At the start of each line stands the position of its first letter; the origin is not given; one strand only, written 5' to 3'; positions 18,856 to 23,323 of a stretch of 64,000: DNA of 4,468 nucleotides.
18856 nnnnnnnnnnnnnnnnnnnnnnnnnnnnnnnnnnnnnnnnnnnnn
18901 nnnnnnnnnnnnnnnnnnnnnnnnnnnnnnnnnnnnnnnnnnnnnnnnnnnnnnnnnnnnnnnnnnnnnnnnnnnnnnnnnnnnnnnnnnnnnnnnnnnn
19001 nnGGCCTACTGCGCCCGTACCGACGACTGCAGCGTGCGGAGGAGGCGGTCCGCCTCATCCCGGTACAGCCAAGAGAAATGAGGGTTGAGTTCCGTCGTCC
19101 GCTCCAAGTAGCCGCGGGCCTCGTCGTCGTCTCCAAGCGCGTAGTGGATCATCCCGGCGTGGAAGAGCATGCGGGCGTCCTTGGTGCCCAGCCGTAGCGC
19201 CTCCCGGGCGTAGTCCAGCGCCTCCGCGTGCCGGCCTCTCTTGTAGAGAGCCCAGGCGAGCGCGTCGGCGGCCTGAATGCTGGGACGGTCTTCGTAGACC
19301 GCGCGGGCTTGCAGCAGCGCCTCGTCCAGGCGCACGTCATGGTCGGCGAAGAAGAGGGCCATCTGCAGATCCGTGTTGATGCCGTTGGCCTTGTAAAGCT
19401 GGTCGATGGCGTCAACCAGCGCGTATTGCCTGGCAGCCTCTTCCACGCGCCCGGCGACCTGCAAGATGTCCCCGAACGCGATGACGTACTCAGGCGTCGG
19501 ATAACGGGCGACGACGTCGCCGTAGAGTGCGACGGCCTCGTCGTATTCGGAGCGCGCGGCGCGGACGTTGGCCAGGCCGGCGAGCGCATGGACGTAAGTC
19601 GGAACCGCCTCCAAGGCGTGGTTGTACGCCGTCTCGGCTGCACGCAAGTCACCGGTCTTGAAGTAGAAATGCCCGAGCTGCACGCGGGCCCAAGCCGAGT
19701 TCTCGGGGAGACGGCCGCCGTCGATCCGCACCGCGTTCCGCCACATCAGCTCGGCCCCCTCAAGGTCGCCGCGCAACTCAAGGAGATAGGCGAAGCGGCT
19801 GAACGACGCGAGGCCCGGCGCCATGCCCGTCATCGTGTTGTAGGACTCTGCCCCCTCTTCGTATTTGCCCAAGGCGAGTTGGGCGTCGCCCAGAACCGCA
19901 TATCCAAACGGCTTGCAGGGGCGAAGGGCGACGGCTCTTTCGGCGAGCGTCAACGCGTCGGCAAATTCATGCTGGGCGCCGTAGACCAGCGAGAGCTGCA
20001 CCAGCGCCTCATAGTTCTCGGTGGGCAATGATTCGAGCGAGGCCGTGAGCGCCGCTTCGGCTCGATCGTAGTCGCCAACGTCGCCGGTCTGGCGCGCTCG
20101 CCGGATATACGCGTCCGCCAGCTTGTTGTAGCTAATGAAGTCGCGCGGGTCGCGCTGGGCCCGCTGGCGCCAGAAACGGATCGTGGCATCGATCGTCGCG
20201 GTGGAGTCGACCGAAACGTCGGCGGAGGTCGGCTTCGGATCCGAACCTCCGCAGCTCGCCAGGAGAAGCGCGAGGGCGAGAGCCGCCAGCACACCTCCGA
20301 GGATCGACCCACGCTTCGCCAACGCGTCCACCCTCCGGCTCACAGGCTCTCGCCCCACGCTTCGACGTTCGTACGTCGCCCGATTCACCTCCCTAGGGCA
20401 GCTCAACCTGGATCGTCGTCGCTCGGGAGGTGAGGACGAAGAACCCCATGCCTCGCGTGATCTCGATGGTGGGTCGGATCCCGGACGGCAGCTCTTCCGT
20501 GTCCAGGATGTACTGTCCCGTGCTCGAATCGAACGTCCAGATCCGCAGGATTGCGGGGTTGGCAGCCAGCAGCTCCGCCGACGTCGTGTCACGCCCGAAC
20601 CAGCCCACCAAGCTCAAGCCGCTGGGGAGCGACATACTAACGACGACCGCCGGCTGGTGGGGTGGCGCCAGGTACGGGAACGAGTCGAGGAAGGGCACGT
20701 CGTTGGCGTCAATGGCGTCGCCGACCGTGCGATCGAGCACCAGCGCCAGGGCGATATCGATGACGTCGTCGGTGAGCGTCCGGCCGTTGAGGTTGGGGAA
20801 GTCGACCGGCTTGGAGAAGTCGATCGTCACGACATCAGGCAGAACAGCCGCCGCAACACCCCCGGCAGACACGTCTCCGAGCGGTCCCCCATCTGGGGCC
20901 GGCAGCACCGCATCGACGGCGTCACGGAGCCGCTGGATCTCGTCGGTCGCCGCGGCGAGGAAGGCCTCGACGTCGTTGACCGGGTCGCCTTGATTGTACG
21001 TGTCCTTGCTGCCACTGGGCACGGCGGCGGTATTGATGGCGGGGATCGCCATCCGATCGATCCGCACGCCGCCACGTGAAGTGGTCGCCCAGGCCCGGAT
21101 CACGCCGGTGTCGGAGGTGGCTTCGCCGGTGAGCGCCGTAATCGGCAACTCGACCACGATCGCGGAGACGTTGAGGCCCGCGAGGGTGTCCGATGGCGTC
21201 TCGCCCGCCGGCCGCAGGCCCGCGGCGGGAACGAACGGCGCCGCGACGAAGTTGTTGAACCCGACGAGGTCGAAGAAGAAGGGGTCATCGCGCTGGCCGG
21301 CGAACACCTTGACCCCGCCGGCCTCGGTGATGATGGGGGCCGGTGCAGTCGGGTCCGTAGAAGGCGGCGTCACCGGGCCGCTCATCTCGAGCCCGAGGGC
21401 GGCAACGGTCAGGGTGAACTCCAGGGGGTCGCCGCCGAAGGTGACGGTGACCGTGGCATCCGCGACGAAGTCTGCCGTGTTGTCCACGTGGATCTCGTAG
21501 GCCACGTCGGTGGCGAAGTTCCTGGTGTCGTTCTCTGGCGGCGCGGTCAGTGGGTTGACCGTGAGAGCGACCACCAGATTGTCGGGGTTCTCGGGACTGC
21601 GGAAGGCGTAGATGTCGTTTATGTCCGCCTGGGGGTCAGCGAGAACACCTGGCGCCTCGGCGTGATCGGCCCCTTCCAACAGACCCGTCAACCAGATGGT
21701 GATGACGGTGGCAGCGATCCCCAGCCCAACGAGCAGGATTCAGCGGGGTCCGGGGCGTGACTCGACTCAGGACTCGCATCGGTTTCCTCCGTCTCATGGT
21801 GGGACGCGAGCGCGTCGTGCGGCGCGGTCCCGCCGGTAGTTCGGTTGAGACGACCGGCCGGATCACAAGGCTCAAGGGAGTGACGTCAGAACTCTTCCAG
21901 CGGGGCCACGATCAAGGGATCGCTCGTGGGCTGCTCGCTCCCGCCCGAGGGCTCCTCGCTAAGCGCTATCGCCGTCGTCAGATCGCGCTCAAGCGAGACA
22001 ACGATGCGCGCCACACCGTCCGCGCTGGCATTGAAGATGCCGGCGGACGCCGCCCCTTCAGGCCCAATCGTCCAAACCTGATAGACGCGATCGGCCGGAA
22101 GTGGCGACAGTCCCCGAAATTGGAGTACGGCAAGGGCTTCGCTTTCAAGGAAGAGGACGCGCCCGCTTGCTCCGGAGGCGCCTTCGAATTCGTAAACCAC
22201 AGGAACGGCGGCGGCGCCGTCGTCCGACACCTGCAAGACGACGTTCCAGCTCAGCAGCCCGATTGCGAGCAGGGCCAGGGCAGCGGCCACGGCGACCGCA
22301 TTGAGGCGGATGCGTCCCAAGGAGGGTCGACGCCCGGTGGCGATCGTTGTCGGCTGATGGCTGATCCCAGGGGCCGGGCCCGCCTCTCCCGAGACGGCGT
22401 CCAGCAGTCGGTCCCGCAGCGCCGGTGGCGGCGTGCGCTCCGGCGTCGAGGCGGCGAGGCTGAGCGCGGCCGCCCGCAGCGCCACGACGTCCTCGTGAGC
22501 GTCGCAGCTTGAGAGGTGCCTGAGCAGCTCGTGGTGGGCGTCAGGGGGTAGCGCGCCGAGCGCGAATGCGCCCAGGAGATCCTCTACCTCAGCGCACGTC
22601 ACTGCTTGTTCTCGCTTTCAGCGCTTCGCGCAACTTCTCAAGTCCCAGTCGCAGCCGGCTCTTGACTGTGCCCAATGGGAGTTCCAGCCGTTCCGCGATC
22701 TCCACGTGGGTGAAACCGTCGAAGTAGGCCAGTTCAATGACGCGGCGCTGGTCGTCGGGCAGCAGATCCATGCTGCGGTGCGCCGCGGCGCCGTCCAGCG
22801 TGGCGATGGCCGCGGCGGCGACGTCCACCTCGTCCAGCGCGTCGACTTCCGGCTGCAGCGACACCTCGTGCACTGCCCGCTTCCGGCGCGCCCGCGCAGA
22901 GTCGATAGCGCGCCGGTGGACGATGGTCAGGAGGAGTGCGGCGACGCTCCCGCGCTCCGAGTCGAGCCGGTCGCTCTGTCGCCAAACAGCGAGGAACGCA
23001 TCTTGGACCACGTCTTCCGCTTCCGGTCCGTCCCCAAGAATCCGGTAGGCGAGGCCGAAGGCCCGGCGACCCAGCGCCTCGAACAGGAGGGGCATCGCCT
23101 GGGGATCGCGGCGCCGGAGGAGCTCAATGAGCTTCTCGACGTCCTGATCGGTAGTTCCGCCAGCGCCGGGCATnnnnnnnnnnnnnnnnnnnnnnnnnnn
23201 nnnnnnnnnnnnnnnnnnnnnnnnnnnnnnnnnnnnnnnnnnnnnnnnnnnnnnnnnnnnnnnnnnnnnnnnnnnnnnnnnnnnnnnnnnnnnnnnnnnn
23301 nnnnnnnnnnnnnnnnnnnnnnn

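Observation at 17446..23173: Sigma/anti-sigma-controlled DUF4331 - TPR lipoprotein - NicO-like permease operon: candidate uncharacterised envelope metal module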

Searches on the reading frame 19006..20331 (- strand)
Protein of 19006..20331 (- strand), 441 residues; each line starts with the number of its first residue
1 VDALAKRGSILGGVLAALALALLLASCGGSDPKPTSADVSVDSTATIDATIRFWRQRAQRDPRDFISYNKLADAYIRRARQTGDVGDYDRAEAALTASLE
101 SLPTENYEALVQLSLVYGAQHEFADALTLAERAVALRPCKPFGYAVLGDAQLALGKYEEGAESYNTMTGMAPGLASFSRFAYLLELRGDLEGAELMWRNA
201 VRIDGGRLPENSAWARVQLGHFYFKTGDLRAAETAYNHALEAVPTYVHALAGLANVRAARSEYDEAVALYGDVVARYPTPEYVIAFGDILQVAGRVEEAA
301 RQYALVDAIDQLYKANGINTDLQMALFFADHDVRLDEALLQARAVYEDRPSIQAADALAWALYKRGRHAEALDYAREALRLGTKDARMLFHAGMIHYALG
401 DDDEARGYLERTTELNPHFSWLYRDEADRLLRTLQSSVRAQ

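Call 3: search_protein_families(library=pfam, proteins=[window:19006-20331:-], max_evalue=0.01)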
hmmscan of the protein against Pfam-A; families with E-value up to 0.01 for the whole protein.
window:19006-20331:- (441 aa): 19 families
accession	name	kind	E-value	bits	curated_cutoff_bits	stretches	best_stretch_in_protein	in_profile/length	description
PF07719.23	TPR_2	-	1.6e-26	90.6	27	2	389-418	4-33/34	Tetratricopeptide repeat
PF00515.34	TPR_1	-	1.3e-20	72.8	27.8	1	213-245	1-33/34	Tetratricopeptide repeat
PF13424.12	TPR_12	-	5.2e-17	62.2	30.1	3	213-277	3-75/77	Tetratricopeptide repeat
PF13181.12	TPR_8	-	1.6e-16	59.4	25.7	1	216-242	4-30/34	Tetratricopeptide repeat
PF13432.12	TPR_16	-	1.5e-15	57.7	32.7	3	357-416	2-61/65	Tetratricopeptide repeat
PF13428.12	TPR_14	-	2.2e-15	56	23.5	2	214-255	2-43/44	Tetratricopeptide repeat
PF14559.12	TPR_19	-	1.4e-14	54.6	25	3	225-282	3-61/68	Tetratricopeptide repeat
PF13374.12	TPR_10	-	5.2e-14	52.2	27.5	1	353-381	3-31/42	Tetratricopeptide repeat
PF13431.12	TPR_17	-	4.1e-13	48.9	24.4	0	235-267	1-33/34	Tetratricopeptide repeat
PF12895.13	ANAPC3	-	1.1e-11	45.2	27.2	1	335-412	5-82/82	Anaphase-promoting complex, cyclosome, subunit 3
PF13174.12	TPR_6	-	3.1e-10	40.5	26.3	0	389-417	3-31/33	Tetratricopeptide repeat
PF13414.12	TPR_11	-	2e-06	27.8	26.8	0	220-256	1-37/42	TPR repeat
PF09976.15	TPR_21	-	7.1e-06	26.3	25.5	1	214-314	77-178/193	Tetratricopeptide repeat-like domain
PF13176.12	TPR_7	-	1.8e-05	24.9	27.9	0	249-273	1-25/36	Tetratricopeptide repeat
PF17874.7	TPR_MalT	-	5.3e-05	23.1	45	0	184-244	50-111/336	MalT-like TPR region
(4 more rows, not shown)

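Call 5: search_protein_families(library=ncbifam, proteins=[window:19006-20331:-], max_evalue=0.01)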
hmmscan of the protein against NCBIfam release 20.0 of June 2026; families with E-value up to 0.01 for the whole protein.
window:19006-20331:- (441 aa): 24 families
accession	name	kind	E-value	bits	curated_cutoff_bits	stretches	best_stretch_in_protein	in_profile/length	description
TIGR02917.1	PEP_TPR_lipo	equivalog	3.8e-26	91.2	312.2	2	211-420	123-329/899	XrtA/PEP-CTERM system TPR-repeat protein PrsT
NF040959.1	MamA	equivalog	2.8e-14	53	200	2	51-197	57-196/204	magnetosome protein MamA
NF033762.1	social_mot_Tgl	equivalog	7e-13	48.5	225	1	219-276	74-129/252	social motility TPR repeat lipoprotein Tgl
TIGR02521.1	type_IV_pilW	equivalog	1.1e-11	44.7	154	1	210-410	28-227/234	type IV pilus biogenesis/stability protein PilW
NF033920.0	C39_PA2778_fam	equivalog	4.9e-11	42.5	150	1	225-301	168-245/255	PA2778 family cysteine peptidase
TIGR02552.1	LcrH_SycD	equivalog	4.6e-10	39.3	104.8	0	356-416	56-116/136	SycD/LcrH family type III secretion system chaperone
TIGR02795.1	tol_pal_ybgF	equivalog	1.8e-08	35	90.1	1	215-279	41-108/119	tol-pal system protein YbgF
NF052415.1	T3SS_chap_SctY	equivalog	6.4e-08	33.1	70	1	339-411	28-102/106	type III secretion apparatus assembly chaperone SctY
NF008757.0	PRK11788.1-5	equivalog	1.1e-07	31.3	363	1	201-322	168-285/388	lipopolysaccharide assembly protein LapB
TIGR03939.1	PGA_TPR_OMP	equivalog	1.1e-07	30.5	366.65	1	213-283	429-499/800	poly-beta-1,6 N-acetyl-D-glucosamine export porin PgaA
NF002725.1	PRK02603.1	equivalog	6e-07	29.6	143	1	364-419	47-105/173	photosystem I assembly protein Ycf3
TIGR00990.1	3a0801s09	subfamily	1.5e-06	27.2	757.25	1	120-378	314-568/615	mitochondrial import receptor subunit TOM70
NF053720.1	NsdA_fam_reg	subfamily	2.3e-06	27.4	75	1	213-298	329-419/432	NsdA family TPR-like regulatory protein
NF008756.0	PRK11788.1-4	equivalog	3.1e-06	26.5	474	0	78-136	113-170/389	lipopolysaccharide assembly protein LapB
NF033758.1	gliding_GltE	equivalog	1.3e-05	24.4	225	1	211-279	84-152/411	adventurous gliding motility TPR repeat lipoprotein GltE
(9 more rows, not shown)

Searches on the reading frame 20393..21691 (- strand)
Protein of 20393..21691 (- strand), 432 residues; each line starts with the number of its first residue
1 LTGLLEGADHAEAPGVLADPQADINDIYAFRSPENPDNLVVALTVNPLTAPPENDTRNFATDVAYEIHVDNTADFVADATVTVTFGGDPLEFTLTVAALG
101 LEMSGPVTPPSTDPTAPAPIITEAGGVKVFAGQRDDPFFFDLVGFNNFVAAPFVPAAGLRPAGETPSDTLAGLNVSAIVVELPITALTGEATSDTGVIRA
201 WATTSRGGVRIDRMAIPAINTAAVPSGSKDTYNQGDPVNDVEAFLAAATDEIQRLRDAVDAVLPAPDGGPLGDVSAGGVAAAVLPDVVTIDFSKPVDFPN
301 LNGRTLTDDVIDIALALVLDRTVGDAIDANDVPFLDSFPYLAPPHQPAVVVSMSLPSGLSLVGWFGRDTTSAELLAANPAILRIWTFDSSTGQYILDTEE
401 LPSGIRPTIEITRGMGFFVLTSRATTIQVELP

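Call 3: search_protein_families(library=pfam, proteins=[window:20393-21691:-], max_evalue=0.01)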
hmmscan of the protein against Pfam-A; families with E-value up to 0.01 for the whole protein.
window:20393-21691:- (432 aa): 1 family
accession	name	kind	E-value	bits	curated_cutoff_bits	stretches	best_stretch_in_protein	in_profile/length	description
PF14224.11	DUF4331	-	6.9e-50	170.9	27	2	124-344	160-421/421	Domain of unknown function (DUF4331)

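Call 5: search_protein_families(library=ncbifam, proteins=[window:20393-21691:-], max_evalue=0.01)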
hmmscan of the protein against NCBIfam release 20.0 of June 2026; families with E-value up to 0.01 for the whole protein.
window:20393-21691:- (432 aa): 0 families

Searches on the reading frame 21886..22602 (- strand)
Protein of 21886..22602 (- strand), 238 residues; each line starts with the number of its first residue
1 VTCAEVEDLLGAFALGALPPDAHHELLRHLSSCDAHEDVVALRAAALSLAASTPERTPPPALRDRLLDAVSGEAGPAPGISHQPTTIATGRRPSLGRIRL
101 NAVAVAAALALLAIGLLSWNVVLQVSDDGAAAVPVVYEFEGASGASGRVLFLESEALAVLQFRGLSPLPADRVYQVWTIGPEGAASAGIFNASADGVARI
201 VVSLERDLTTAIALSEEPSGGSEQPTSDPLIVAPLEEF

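Call 3: search_protein_families(library=pfam, proteins=[window:21886-22602:-], max_evalue=0.01)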
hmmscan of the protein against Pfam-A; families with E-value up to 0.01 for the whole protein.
window:21886-22602:- (238 aa): 2 families
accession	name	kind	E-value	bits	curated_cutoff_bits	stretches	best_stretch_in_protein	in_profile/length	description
PF10099.14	RskA_C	-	4.8e-21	75.9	29.4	1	102-229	1-134/135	Anti-sigma-K factor rskA, C-terminal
PF13490.11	zf-HC2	-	1.6e-06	28.5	22.2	1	3-35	1-33/35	Putative zinc-finger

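Call 5: search_protein_families(library=ncbifam, proteins=[window:21886-22602:-], max_evalue=0.01)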
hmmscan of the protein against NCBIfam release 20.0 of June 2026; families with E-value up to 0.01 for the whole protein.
window:21886-22602:- (238 aa): 2 families
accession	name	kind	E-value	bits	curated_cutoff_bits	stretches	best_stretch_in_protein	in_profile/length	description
NF052375.1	antisigma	equivalog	2e-39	135.9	100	1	9-229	1-217/217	anti-sigma factor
NF010501.0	PRK13920.1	subfamily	3.7e-18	65.9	225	1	5-232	3-210/213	putative anti-sigmaE protein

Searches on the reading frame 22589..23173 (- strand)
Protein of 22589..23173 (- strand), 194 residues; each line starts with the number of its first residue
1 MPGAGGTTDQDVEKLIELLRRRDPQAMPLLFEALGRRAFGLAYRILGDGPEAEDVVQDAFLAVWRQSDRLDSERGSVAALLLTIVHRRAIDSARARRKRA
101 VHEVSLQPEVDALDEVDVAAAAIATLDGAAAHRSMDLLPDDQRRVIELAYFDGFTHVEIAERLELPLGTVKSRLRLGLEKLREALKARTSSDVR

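Call 3: search_protein_families(library=pfam, proteins=[window:22589-23173:-], max_evalue=0.01)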
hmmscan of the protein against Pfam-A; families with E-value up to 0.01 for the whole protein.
window:22589-23173:- (194 aa): 4 families
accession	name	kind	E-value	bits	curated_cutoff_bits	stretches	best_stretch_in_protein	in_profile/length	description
PF04542.20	Sigma70_r2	-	5.3e-19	68.2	24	1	30-98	1-70/71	Sigma-70 region 2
PF08281.18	Sigma70_r4_2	-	2e-15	56.6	25.7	1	132-181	5-54/54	Sigma-70, region 4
PF04545.22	Sigma70_r4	-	5.4e-15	55.1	24.1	1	135-183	2-50/50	Sigma-70, region 4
PF07638.17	Sigma70_ECF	-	9.7e-13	48.9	21.1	1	10-185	2-183/185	ECF sigma factor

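Call 5: search_protein_families(library=ncbifam, proteins=[window:22589-23173:-], max_evalue=0.01)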
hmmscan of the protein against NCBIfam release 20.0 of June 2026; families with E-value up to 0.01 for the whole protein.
window:22589-23173:- (194 aa): 91 families (the best 25 are shown)
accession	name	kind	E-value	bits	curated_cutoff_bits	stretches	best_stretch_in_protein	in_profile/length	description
NF007228.0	PRK09646.1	subfamily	5.7e-44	150.1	226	1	7-187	12-192/194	ECF RNA polymerase sigma factor SigK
NF009172.0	PRK12519.1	subfamily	3e-40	137.8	222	1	8-188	12-192/194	RNA polymerase sigma factor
NF007227.0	PRK09645.1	subfamily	4.3e-30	104.9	202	1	23-189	11-174/177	sigma-70 family RNA polymerase sigma factor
NF010500.0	PRK13919.1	subfamily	5.2e-30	105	226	1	13-186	11-184/186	putative RNA polymerase sigma E protein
NF009189.0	PRK12537.1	equivalog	3e-27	95.3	261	1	11-185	9-181/182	RNA polymerase sigma factor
NF004113.0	PRK05602.1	equivalog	1.8e-26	93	208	1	8-191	29-207/211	RNA polymerase sigma factor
NF009167.0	PRK12514.1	equivalog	2.1e-26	92.9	265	1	8-186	3-179/180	RNA polymerase sigma factor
TIGR02937.1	sigma70-ECF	superfamily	9.6e-26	90.4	42.9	1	30-185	6-165/165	sigma-70 family RNA polymerase sigma factor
NF008890.0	PRK11924.1-3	equivalog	1.2e-24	86.9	284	1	18-187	32-203/205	RNA polymerase sigma factor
TIGR02985.1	Sig70_bacteroi1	subfamily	3.3e-24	85.9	126.4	1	30-185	6-162/162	RNA polymerase sigma-70 factor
NF009190.0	PRK12538.1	equivalog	7.3e-24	84.7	303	1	8-188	47-222/233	RNA polymerase sigma factor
NF009183.0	PRK12531.1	equivalog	9.2e-24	84.3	353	1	9-187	11-191/194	RNA polymerase sigma factor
NF008893.0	PRK11924.2-3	equivalog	1.8e-23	83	331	1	7-185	3-180/181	RNA polymerase sigma factor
TIGR02983.1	SigE-fam_strep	subfamily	3.3e-23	82.4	141.55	1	35-188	16-161/162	SigE family RNA polymerase sigma factor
NF009166.1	PRK12513.1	equivalog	5e-23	81.8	206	1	9-188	6-189/193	RNA polymerase sigma factor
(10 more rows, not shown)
